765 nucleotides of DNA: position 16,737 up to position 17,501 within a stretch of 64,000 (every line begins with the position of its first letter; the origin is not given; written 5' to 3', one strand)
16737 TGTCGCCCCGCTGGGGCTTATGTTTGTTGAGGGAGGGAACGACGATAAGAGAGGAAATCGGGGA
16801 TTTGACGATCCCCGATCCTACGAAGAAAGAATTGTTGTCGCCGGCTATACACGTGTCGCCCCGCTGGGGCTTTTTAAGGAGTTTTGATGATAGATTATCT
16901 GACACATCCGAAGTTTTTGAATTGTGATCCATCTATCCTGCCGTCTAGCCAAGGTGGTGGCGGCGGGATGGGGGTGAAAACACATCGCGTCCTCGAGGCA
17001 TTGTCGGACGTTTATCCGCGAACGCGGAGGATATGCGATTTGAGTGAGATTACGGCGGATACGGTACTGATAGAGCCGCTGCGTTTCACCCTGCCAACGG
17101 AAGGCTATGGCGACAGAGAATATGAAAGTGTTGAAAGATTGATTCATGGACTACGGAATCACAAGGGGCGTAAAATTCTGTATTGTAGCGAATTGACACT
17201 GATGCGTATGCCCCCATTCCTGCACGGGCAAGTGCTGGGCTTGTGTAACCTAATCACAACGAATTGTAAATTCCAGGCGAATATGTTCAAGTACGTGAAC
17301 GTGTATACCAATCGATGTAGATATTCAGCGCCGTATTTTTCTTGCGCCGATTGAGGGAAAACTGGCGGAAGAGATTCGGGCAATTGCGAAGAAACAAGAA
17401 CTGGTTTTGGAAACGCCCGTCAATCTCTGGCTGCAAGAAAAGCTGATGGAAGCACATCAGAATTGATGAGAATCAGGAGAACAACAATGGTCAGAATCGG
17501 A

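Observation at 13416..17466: Cluster of small paralogous ORFs, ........(E/K)F N-terminal motif and repeated hairpin elements around a decaying LRR-dockerin gene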

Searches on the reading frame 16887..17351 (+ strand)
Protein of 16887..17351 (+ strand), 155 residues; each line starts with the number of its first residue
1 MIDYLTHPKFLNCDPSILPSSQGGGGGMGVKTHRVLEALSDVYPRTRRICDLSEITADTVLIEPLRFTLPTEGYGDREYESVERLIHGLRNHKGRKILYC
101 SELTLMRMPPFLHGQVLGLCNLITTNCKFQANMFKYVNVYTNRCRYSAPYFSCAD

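Call 7: search_protein_families(library=pfam, max_evalue=1, proteins=[window:16887-17351:+])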
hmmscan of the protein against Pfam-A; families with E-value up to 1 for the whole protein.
seq(155 aa): 0 families

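Call 9: find_homologous_proteins(query=window:16887-17351:+, max_evalue=0.01)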
Query seq(155 aa) (155 aa): 24 proteins with E <= 0.01 among 36 candidates.
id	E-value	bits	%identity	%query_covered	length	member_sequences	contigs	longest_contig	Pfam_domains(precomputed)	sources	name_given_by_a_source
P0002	2.9e-103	361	100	100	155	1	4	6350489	-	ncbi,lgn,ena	-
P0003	2.4e-73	263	82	92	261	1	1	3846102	-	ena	-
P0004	8.0e-73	262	82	92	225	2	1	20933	-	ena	-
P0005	4.5e-70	253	80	92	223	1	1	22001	-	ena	-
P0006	1.9e-67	244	77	91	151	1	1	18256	-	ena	-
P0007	2.7e-67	244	79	92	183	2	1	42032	-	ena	-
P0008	8.8e-64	232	87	78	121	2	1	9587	-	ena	-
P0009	8.8e-55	203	66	90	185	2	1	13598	-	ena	-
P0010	1.8e-54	202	66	91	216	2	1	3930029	-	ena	-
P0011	2.8e-54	201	75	83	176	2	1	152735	-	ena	-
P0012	5.5e-49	184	61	92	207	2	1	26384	-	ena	-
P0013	3.3e-48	182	63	92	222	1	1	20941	-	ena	-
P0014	5.3e-48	181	75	74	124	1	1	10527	-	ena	-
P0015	4.1e-39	152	57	90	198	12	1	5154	-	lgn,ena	-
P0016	2.6e-34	136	59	74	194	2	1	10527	-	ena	-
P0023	5.0e-11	61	37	90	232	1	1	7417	-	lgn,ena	-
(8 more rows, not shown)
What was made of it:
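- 24 homologues (call 9).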

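Call 11: find_encoding_contigs(protein=P0002, flank=3000, max_places=4)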
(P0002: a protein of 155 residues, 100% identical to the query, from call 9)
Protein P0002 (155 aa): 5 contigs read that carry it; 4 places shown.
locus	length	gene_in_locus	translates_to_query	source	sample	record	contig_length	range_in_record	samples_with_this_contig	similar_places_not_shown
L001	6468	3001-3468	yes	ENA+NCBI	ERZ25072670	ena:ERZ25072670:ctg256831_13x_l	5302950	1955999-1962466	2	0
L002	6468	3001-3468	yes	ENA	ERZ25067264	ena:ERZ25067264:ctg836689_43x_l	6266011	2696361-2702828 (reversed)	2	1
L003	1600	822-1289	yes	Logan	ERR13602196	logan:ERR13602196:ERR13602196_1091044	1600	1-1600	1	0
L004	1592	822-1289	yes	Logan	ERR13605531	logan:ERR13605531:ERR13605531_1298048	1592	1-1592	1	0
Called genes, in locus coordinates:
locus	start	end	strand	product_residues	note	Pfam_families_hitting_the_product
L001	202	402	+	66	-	-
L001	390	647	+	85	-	-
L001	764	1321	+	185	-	PF12799:LRR_4 (faint)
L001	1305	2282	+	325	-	PF12799:LRR_4 (weak)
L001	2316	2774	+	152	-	PF00404:Dockerin_1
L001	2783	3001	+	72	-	-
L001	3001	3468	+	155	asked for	-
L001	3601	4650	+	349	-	PF01408:GFO_IDH_MocA, PF22725:GFO_IDH_MocA_C3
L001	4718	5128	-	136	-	-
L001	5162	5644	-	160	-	PF00149:Metallophos, PF12850:Metallophos_2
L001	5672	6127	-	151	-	PF01609:DDE_Tnp_1, PF13612:DDE_Tnp_1_3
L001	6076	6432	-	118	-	PF13340:DUF4096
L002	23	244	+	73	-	-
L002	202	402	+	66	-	-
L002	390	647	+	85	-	-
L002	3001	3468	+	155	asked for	-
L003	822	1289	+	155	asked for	-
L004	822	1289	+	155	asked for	-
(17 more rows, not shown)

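Call 12: find_encoding_contigs(protein=P0003, flank=6000, max_places=3)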
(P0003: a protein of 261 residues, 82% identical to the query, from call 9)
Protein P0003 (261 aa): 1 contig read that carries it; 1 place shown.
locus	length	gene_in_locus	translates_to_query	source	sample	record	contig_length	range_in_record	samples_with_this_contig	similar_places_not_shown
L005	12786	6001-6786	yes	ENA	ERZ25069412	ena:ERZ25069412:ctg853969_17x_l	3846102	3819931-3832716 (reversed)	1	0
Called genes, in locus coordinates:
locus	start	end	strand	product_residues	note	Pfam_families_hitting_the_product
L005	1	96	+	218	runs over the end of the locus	-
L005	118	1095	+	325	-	-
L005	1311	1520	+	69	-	PF13860:FlgD_ig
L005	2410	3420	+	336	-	-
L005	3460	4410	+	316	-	PF02985:HEAT (faint), PF13646:HEAT_2, PF03130:HEAT_PBS (faint)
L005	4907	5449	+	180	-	-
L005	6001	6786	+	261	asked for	-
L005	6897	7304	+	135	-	-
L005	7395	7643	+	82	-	-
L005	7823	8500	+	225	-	-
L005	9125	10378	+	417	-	-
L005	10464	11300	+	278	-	-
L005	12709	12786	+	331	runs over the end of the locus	PF24175:SU10_adaptor (faint)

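Call 13: find_encoding_contigs(protein=P0010, flank=6000, max_places=3)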
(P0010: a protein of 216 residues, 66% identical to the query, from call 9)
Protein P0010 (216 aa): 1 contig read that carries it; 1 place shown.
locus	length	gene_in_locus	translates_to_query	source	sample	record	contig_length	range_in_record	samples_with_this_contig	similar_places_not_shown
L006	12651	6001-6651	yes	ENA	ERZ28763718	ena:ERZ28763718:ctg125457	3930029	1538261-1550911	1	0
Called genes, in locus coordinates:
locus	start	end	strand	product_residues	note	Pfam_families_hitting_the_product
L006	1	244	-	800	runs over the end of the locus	PF13212:DUF4020 (faint)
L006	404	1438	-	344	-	PF13289:SIR2_2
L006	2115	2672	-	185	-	PF25164:CoiA_N (weak)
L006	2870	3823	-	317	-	-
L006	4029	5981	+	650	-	PF13855:LRR_8 (faint), PF23598:LRR_14, PF12799:LRR_4, PF00404:Dockerin_1 (weak)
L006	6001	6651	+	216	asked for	-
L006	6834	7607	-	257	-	PF04383:KilA-N, PF26567:BstA_C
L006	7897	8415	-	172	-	-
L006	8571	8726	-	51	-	-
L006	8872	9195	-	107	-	-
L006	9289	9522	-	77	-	-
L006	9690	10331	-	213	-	-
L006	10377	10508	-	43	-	-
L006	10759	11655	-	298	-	PF02899:Phage_int_SAM_1 (weak), PF00589:Phage_integrase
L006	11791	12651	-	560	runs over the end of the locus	PF00005:ABC_tran (weak), PF13304:AAA_21 (weak), PF14491:DUF4435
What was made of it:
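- L006 has an intact LRR gene directly upstream of B (call 13).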

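Call 14: find_encoding_contigs(protein=P0012, flank=6000, max_places=2)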
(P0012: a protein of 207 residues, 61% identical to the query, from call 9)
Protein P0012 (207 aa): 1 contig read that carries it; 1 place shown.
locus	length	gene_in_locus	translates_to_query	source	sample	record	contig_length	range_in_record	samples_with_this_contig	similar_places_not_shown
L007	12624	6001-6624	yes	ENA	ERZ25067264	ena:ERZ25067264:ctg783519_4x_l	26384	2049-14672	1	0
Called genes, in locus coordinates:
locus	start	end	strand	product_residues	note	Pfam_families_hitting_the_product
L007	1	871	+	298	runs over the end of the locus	PF02348:CTP_transf_3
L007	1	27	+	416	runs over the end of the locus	PF13489:Methyltransf_23, PF08242:Methyltransf_12 (weak), PF08484:Methyltransf_14 (weak)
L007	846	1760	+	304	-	-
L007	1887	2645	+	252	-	PF01370:Epimerase, PF04321:RmlD_sub_bind (weak)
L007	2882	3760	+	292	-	-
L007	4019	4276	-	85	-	-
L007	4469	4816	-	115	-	-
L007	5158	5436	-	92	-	-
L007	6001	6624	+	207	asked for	-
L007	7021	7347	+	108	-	-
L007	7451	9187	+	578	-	PF12799:LRR_4, PF13855:LRR_8 (faint), PF00404:Dockerin_1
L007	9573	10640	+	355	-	PF00534:Glycos_transf_1 (weak)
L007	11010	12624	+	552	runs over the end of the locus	-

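Call 15: find_encoding_contigs(protein=P0013, flank=6000, max_places=2)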
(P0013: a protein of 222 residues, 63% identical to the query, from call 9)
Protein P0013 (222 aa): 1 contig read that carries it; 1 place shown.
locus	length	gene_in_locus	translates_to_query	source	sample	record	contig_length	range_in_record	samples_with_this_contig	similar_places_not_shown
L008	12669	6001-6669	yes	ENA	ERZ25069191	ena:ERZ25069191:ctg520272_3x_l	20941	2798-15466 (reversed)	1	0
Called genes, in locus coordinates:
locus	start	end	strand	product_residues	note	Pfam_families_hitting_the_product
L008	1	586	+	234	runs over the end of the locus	PF04321:RmlD_sub_bind, PF01370:Epimerase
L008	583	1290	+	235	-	-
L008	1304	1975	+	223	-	PF02348:CTP_transf_3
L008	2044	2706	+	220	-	-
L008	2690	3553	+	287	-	-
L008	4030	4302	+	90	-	-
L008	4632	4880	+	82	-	-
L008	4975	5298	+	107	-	-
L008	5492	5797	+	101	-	-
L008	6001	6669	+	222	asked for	-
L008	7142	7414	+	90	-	-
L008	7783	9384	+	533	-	PF12799:LRR_4 (weak), PF13855:LRR_8 (weak), PF12799:LRR_4 (weak), PF14885:GHL15 (weak), PF00404:Dockerin_1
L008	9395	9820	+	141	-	PF02348:CTP_transf_3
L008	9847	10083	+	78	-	-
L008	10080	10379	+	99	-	-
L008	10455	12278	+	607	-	PF12799:LRR_4 (weak), PF13855:LRR_8 (weak), PF14885:GHL15 (weak), PF00404:Dockerin_1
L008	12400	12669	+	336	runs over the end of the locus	-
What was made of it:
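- CTP_transf_3, epimerase and methyltransferase genes are neighbours in L007 and L008 (calls 14, 15).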

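Call 16: find_encoding_contigs(protein=P0007, flank=6000, max_places=2)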
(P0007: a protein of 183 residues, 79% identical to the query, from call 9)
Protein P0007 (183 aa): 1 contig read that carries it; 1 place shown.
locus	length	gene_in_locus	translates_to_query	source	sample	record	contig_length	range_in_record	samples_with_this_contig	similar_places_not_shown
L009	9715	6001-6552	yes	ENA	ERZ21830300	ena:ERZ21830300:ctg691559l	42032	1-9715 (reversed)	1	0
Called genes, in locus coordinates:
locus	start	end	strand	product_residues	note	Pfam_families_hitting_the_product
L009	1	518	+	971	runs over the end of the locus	PF23211:LRR_LRWD1 (faint), PF23952:LRR_EndoS (faint), PF23598:LRR_14 (weak), PF12799:LRR_4, PF13855:LRR_8, PF12799:LRR_4, PF00404:Dockerin_1, PF13860:FlgD_ig, +2 more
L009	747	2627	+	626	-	-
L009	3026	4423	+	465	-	PF18911:PKD_4, PF00801:PKD (faint)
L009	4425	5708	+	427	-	PF13646:HEAT_2, PF03130:HEAT_PBS (faint)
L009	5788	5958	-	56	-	-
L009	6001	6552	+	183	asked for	-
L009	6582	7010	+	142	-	-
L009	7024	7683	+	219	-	-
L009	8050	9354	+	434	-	-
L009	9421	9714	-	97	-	?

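Call 17: find_encoding_contigs(protein=P0023, flank=6000, max_places=2)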
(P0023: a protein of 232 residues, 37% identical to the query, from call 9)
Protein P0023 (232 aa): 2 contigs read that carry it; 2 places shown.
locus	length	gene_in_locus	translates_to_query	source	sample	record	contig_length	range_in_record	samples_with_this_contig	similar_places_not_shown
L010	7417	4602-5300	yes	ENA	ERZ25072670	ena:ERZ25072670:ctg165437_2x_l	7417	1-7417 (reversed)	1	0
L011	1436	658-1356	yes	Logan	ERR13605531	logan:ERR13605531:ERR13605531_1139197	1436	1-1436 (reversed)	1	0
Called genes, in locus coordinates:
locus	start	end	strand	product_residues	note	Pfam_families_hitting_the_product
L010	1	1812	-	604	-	?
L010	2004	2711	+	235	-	-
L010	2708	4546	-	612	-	PF12799:LRR_4, PF14885:GHL15, PF00404:Dockerin_1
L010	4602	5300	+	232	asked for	-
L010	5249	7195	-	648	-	PF05547:Peptidase_M6, PF13585:CHU_C (faint), PF13860:FlgD_ig (weak)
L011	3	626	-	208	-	?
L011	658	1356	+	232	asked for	-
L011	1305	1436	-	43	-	?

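Call 21: search_protein_families(library=pfam, max_evalue=10, proteins=[L007:846-1760:+, L008:583-1290:+, L007:9624-10640:+, L007:2882-3760:+, L008:2690-3553:+, L008:2044-2706:+, L007:7021-7347:+, L008:7142-7414:+])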
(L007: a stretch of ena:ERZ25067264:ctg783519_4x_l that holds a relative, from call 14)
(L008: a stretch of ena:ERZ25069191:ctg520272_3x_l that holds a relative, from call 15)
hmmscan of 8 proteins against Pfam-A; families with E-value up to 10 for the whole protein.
L007:846-1760:+ (304 aa): 2 families
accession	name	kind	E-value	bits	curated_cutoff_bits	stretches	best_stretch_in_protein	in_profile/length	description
PF00777.23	Glyco_transf_29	-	0.0058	16.5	23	1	37-69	54-87/272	Glycosyltransferase family 29 (sialyltransferase)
PF18933.6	PsbP_2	-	0.12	12.8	27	1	84-111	49-75/184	PsbP-like protein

L008:583-1290:+ (235 aa): 1 family
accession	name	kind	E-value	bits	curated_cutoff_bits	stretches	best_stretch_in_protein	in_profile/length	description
PF00777.23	Glyco_transf_29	-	0.0012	18.7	23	1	15-43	56-84/272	Glycosyltransferase family 29 (sialyltransferase)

L007:9624-10640:+ (338 aa): 3 families
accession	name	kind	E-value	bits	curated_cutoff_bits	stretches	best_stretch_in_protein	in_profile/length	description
PF00534.26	Glycos_transf_1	-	1.6e-06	28.2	26.4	1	161-312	12-162/172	Glycosyl transferases group 1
PF13692.12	Glyco_trans_1_4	-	0.00011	23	27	1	165-300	2-134/142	Glycosyl transferases group 1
PF05622.17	HOOK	-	0.047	12.9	35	1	284-320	164-200/514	HOOK protein coiled-coil region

L007:2882-3760:+ (292 aa): 0 families

L008:2690-3553:+ (287 aa): 0 families

L008:2044-2706:+ (220 aa): 0 families

L007:7021-7347:+ (108 aa): 0 families

L008:7142-7414:+ (90 aa): 0 families
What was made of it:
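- On GT4 / Glycos_transf_1 glycosyltransferase (parent family of the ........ ORFs): L007 B2 scores 28.2 bits against a 26.4 cutoff (call 21).
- Pfam Glycos_transf_1 at 28.2 bits, above the 26.4 cutoff (call 21).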

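Call 22: search_solved_structures(query=L007:846-1760:+, max_evalue=10, show_alignments=2)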
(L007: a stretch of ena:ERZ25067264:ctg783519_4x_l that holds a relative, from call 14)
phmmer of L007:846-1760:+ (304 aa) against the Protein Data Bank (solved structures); distinct sequences matched with E-value up to 10: 3.
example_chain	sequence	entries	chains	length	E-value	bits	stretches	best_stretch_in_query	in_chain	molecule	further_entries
5ccu_A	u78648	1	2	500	0.5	13.1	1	159-216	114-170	Putative secreted endoglycosylceramidase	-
5j14_A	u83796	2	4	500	0.5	13.1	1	159-216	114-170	Putative secreted endoglycosylceramidase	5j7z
7tgh_C3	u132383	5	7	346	1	12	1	11-98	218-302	Transcription factor apfi protein, putative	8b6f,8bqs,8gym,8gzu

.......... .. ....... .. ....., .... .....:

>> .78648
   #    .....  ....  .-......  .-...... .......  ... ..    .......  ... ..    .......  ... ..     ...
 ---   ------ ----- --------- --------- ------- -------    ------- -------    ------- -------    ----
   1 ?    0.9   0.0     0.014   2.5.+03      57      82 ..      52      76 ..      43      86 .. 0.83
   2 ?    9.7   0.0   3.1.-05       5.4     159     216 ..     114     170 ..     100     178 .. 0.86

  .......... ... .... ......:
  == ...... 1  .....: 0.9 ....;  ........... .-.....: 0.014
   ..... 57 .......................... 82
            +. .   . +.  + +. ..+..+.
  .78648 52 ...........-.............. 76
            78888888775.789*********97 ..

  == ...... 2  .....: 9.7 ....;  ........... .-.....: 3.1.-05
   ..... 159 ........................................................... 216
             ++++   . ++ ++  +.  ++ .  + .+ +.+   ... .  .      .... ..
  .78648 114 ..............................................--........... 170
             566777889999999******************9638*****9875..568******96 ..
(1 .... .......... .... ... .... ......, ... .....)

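Call 23: search_solved_structures(query=L007:9624-10640:+, max_evalue=10, show_alignments=1)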
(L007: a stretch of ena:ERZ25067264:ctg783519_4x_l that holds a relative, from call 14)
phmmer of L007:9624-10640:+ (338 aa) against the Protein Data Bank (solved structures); distinct sequences matched with E-value up to 10: 13.
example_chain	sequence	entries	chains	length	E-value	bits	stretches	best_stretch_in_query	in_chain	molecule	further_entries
12oz_A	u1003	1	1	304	0.13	14.6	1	205-239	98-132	Mitochondrial carrier homolog 2,Mitochondrial brown fat uncoupling protein 1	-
12oy_A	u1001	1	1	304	0.13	14.6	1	205-239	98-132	Mitochondrial carrier homolog 2,Mitochondrial brown fat uncoupling protein 1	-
12pb_A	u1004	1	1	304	0.13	14.6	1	205-239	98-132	Mitochondrial carrier homolog 2,Mitochondrial brown fat uncoupling protein 1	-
3lrd_A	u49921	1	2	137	0.42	12.9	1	18-62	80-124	Major ampullate spidroin 1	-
6qjy_A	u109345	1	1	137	0.63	12.4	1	18-62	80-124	Major ampullate spidroin 1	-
2lpi_A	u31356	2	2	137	0.88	11.9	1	18-62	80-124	Major ampullate spidroin 1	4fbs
5nvr_A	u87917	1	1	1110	0.94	11.8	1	65-164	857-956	Telomere length regulator protein RIF1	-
6r9d_A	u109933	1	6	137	0.97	11.8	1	18-62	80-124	Major ampullate spidroin 1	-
3lr6_A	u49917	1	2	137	1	11.7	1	18-62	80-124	Major ampullate spidroin 1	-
3lr8_A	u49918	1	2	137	1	11.7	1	18-62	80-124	Major ampullate spidroin 1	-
2lpj_A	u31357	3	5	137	1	11.7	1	18-62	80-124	Major ampullate spidroin 1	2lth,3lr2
5nw5_A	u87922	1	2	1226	1.1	11.6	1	65-164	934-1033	Telomere length regulator protein RIF1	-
5csd_A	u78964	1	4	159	1.7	11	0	120-149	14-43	Envelope glycoprotein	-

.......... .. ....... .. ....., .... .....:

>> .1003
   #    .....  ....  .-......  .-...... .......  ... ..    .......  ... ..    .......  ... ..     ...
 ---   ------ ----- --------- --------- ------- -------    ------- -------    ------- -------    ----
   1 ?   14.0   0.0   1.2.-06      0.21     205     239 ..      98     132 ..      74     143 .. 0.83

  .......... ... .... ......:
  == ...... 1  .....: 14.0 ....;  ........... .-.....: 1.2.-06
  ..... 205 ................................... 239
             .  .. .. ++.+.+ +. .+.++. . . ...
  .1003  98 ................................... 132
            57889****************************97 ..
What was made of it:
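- Tried and rejected: phmmer of single full-length A and B proteins against the PDB gave only noise (calls 22, 23).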

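Call 28: find_related_loci(query=A2, collection=genome_contigs, flank=8000)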
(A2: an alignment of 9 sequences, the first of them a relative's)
Query A2 (338 aa) in genome_contigs; peptide patterns used: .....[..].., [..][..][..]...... (x = any residue, [..] = any of these).
22 stretches matched a pattern; 8 encode a relative of the query (tblastn E <= 1e-3); 8 distinct loci.
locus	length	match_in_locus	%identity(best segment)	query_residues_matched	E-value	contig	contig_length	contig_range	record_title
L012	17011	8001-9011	92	1-338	0e+0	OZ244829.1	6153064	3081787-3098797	MAG: Candidatus Poribacteria bacterium isolate f10cb695-1b13-44a5-8b8c-8d396a4a49c1 genome assembly, chromosome: 1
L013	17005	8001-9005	91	1-338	0e+0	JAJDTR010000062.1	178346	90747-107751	MAG: Candidatus Poribacteria bacterium isolate jk18x1bzbins.36 k141_558593, whole genome shotgun sequence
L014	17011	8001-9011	90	1-338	0e+0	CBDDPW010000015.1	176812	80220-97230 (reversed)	MAG: Candidatus Poribacteria bacterium isolate 3f36937d-8c17-4172-b0cd-efb7b76609bb genome assembly, contig: contig_15,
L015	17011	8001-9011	89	1-338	0e+0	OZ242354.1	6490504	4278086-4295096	MAG: Candidatus Poribacteria bacterium isolate 342ba744-3869-4f81-a489-a0f16b16fbc4 genome assembly, chromosome: 1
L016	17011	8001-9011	88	1-338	0e+0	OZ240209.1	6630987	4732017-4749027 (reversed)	MAG: Candidatus Poribacteria bacterium isolate 386b7814-a0df-4328-ba8d-cea90b69f229 genome assembly, chromosome: 1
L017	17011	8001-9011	87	1-338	0e+0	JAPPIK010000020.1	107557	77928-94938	MAG: Candidatus Poribacteria bacterium isolate RHO2_bin_20 NODE_305_length_107557_cov_44.768237, whole genome shotgun se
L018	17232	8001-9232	89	1-62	7e-25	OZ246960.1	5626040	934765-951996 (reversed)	MAG: Candidatus Poribacteria bacterium isolate 0ebab745-6bcd-42b0-bac1-d05ba6febf80 genome assembly, chromosome: 1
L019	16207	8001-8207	51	1-71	5e-14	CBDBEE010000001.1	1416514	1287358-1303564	MAG: Candidatus Poribacteria bacterium isolate 9eb15a66-94a6-4ca6-bf90-476f30333b94 genome assembly, contig: contig_1, w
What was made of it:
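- Six intact 338-aa copies at 87-92% identity in Candidatus Poribacteria genomes (call 28).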
